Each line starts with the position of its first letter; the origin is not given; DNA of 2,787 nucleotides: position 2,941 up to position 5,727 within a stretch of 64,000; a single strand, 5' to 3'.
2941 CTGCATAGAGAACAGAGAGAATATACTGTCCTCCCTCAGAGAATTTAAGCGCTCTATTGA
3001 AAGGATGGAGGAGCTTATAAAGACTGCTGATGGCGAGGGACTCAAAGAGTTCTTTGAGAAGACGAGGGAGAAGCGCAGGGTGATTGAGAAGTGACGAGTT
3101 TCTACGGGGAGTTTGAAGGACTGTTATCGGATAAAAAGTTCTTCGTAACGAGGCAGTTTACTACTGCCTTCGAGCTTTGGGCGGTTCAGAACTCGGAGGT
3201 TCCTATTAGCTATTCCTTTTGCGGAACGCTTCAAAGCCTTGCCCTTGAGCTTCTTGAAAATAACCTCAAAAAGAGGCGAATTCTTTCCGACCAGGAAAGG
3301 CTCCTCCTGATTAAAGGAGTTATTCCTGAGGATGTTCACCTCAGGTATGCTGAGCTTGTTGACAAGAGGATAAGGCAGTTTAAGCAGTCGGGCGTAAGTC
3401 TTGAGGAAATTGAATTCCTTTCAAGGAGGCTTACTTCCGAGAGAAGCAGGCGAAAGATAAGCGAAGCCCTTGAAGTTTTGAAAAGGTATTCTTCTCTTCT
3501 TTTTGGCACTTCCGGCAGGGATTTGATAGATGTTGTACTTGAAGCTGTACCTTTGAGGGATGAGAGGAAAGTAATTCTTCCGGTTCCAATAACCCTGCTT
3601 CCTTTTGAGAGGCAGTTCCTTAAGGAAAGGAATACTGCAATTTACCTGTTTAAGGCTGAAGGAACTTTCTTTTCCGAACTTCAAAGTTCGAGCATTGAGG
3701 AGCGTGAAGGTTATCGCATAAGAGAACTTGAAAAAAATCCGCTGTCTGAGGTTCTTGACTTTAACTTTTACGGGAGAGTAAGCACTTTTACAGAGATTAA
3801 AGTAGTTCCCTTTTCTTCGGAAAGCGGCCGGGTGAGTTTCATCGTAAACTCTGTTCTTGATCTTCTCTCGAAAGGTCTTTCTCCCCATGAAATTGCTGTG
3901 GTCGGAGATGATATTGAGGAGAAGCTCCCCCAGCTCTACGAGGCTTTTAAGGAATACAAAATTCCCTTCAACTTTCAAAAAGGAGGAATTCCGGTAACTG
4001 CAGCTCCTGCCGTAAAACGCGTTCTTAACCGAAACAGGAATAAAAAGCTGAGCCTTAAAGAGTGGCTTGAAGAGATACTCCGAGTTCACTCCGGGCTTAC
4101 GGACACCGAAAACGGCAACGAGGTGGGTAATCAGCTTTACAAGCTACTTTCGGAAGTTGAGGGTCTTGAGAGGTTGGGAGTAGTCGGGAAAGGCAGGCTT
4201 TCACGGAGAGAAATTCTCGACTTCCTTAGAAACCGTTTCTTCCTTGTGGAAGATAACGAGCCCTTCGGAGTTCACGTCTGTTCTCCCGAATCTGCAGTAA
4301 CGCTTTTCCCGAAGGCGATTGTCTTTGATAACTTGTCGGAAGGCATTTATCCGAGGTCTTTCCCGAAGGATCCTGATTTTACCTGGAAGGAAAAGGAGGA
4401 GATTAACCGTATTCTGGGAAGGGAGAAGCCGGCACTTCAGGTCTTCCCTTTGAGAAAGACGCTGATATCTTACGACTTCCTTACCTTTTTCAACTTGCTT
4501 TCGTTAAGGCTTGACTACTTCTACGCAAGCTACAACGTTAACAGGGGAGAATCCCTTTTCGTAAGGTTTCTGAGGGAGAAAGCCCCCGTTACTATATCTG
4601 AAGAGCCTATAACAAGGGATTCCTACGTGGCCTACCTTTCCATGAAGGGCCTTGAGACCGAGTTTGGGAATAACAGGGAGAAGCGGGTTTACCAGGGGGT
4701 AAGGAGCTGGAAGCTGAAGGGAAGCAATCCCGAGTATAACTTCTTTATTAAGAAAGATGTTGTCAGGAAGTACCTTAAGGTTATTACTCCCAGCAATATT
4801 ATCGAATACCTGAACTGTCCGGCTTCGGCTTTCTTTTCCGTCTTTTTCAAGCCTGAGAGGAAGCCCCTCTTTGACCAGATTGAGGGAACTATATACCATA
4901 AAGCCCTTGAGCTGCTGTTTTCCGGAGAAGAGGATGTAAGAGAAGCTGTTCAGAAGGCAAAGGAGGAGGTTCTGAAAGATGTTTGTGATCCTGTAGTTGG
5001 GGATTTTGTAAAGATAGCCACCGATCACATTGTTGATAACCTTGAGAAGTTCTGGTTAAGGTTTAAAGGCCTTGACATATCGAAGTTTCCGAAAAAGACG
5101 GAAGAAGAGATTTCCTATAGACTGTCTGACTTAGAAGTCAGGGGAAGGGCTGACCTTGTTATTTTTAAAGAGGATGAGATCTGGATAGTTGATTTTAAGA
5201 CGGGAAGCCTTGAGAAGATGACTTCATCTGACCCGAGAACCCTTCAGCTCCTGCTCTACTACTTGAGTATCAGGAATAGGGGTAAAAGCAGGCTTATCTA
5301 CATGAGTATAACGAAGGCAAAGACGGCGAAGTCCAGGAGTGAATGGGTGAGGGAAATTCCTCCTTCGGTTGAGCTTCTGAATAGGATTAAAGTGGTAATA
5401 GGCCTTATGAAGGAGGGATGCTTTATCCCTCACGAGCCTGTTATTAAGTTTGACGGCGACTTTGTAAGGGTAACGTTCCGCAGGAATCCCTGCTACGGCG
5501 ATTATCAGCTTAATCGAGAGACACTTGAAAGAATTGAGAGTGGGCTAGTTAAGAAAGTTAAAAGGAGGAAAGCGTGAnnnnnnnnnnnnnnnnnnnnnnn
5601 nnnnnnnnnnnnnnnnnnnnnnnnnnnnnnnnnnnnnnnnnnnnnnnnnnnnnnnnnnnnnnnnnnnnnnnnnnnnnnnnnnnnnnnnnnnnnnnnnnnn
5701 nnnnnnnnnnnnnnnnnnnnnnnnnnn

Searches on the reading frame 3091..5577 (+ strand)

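Call 39: search_protein_families(library=pfam, proteins=[window:3091-5577:+], max_evalue=0.00001)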
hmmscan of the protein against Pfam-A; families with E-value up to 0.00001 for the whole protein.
window:3091-5577:+ (828 aa): 2 families
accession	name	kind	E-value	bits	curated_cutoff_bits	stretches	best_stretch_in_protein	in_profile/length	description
PF12705.13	PDDEXK_1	-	1.1e-15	58.7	22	1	565-749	2-200/247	PD-(D/E)XK nuclease superfamily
PF10926.14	DUF2800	-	9.8e-06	25.4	21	0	567-725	6-158/368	Protein of unknown function (DUF2800)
